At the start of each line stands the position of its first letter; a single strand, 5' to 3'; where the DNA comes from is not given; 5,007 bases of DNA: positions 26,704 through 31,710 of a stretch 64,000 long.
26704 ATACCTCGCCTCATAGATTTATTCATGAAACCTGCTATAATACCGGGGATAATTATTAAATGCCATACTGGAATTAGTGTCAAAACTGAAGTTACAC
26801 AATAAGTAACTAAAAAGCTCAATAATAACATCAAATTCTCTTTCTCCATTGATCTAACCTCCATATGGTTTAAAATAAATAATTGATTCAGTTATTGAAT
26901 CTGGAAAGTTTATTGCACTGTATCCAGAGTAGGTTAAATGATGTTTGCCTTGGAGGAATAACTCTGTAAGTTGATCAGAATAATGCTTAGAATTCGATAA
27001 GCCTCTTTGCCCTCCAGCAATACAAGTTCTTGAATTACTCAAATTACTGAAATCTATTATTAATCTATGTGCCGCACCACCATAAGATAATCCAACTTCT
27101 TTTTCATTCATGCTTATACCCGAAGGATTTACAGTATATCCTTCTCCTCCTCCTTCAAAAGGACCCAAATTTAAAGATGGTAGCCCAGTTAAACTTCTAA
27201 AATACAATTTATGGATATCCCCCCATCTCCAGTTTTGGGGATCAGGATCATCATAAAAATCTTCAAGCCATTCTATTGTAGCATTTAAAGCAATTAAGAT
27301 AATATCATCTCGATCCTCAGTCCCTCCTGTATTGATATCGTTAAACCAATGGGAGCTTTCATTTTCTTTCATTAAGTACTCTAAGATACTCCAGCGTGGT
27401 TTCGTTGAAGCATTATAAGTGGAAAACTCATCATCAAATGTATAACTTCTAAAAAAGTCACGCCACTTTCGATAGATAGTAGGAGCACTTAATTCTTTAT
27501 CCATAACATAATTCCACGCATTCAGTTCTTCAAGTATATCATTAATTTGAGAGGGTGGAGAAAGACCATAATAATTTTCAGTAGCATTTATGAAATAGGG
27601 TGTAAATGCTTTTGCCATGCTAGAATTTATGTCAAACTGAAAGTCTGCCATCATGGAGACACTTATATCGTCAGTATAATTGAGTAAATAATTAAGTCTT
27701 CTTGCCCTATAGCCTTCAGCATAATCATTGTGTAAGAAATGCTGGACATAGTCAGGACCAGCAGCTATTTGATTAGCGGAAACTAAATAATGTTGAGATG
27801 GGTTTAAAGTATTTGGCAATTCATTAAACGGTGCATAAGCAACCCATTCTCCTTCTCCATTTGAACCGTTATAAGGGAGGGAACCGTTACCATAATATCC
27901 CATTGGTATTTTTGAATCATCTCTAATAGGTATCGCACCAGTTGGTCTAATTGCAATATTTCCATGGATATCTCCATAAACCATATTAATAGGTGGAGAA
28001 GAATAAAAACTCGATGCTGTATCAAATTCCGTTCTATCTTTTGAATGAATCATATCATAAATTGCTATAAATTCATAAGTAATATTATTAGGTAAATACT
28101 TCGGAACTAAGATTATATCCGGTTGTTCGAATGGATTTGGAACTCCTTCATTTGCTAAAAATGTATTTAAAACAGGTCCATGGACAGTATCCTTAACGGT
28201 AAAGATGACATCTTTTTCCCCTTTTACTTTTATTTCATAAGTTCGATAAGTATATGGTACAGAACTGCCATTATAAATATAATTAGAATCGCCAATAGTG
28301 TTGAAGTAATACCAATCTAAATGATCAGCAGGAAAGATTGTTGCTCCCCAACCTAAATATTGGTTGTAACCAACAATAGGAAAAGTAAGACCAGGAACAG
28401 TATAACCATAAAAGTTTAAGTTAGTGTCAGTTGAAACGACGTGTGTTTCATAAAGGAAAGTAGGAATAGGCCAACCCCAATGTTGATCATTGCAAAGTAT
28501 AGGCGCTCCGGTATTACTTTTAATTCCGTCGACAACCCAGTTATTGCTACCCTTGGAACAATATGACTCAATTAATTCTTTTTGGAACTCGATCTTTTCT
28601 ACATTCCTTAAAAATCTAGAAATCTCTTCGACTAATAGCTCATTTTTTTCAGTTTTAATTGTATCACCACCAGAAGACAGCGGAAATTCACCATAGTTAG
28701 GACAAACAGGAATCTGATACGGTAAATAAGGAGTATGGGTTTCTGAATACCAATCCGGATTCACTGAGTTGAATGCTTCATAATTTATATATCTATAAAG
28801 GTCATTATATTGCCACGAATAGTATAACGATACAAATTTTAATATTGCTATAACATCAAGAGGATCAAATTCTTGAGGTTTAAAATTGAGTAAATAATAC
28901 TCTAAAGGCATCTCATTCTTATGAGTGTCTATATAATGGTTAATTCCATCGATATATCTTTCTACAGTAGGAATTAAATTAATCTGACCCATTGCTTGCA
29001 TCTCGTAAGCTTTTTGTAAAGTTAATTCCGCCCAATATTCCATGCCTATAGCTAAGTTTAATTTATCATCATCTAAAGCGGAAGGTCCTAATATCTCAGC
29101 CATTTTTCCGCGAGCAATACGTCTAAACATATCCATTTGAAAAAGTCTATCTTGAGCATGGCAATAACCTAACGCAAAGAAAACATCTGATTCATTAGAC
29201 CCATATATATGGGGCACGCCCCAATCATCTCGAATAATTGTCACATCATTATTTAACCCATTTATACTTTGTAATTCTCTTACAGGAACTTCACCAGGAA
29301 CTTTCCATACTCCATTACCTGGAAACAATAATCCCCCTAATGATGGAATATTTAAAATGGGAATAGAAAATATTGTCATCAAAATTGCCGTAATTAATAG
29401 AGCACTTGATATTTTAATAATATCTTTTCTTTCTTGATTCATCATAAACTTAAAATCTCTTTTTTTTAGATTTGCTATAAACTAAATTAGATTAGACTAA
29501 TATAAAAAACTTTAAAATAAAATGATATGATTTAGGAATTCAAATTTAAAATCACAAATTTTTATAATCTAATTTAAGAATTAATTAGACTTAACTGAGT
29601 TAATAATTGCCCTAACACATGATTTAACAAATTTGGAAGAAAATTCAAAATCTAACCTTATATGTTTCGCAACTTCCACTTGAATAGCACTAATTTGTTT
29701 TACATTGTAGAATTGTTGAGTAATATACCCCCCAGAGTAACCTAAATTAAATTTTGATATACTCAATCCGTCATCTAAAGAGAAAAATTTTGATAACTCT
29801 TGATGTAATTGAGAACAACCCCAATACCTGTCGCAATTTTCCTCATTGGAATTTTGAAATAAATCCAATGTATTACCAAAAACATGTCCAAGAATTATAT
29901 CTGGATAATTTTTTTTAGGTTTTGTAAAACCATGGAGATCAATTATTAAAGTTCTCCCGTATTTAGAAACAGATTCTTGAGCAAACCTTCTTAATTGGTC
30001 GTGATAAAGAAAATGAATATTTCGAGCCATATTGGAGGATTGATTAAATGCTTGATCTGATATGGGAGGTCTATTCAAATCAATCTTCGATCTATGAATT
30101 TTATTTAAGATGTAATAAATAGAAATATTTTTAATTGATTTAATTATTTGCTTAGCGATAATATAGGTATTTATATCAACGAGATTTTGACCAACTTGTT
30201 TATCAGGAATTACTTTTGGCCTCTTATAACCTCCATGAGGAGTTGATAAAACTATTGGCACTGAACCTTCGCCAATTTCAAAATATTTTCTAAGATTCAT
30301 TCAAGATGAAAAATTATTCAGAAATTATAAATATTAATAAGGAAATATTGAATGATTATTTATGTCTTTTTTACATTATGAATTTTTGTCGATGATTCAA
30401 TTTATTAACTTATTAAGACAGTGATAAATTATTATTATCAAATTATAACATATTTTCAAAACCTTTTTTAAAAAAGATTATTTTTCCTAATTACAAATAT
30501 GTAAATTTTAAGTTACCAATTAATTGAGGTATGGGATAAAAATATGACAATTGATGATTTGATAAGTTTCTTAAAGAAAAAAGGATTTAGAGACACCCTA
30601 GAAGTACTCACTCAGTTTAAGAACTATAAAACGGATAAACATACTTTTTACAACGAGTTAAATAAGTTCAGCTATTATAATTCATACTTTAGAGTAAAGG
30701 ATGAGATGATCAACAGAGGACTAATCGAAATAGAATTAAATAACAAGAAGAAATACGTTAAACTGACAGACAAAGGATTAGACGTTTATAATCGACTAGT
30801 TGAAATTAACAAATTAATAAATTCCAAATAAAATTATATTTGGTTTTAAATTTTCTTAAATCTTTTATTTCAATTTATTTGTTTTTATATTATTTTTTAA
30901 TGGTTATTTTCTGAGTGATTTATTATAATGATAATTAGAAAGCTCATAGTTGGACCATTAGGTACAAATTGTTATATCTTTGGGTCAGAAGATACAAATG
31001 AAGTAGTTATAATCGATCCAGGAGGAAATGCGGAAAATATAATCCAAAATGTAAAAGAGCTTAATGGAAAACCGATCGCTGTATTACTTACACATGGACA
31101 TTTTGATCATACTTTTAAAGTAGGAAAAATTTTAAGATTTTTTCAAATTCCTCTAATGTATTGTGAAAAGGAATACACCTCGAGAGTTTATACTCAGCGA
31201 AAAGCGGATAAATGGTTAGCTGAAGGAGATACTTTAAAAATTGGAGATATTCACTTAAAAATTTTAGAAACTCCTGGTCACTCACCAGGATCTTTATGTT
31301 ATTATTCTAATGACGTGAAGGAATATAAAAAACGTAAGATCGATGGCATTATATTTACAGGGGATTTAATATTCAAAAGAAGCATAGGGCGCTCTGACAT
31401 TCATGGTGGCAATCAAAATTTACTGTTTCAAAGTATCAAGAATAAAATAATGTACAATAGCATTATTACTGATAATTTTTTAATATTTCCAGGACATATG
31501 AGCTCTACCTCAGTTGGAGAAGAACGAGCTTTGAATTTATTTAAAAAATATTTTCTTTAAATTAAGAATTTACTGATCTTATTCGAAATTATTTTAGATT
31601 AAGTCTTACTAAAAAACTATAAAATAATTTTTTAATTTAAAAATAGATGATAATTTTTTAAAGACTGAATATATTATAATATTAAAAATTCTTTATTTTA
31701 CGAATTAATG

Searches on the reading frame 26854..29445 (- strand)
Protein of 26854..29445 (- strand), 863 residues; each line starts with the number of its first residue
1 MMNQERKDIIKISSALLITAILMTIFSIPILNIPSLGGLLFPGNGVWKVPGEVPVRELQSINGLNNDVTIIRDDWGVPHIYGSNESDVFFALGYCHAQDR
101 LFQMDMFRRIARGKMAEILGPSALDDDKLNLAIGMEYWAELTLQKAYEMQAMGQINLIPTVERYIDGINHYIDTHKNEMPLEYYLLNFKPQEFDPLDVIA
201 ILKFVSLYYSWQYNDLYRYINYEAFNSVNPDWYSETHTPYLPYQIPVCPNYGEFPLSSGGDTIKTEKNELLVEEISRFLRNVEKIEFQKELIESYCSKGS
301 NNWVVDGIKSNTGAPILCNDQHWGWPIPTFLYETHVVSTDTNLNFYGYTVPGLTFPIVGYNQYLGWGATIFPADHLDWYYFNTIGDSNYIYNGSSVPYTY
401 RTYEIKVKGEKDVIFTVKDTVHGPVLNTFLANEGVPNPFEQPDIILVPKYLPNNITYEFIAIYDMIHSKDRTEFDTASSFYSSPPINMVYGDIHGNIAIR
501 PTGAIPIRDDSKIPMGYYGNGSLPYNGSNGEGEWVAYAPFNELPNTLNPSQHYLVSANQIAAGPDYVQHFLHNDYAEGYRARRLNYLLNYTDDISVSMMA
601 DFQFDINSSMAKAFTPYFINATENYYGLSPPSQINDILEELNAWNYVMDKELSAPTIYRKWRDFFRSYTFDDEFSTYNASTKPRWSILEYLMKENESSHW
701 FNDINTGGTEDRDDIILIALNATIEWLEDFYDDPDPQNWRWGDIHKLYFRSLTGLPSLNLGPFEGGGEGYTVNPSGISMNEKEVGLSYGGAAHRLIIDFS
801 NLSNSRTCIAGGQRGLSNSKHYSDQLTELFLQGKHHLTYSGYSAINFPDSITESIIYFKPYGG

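Call 72: search_protein_families(library=pfam, proteins=[window:26854-29445:-], max_evalue=0.00001)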
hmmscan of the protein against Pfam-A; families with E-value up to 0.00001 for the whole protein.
window:26854-29445:- (863 aa): 1 family
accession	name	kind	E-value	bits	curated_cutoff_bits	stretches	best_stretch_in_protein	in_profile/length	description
PF01804.23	Penicil_amidase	-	1e-169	567.3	21.3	1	67-834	1-662/675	Penicillin amidase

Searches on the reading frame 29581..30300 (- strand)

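Call 72: search_protein_families(library=pfam, proteins=[window:29581-30300:-], max_evalue=0.00001)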
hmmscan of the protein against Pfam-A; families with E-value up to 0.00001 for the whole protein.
window:29581-30300:- (239 aa): 1 family
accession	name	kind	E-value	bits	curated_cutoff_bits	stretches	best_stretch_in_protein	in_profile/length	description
PF05013.17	FGase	-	4.6e-18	66.6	28.9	1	90-213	105-216/219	N-formylglutamate amidohydrolase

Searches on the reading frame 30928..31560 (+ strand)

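Call 72: search_protein_families(library=pfam, proteins=[window:30928-31560:+], max_evalue=0.00001)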
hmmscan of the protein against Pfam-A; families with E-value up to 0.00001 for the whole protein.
window:30928-31560:+ (210 aa): 1 family
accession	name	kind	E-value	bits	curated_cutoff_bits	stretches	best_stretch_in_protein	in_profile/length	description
PF00753.33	Lactamase_B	-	1.8e-23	83.9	22.7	1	9-172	2-175/196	Metallo-beta-lactamase superfamily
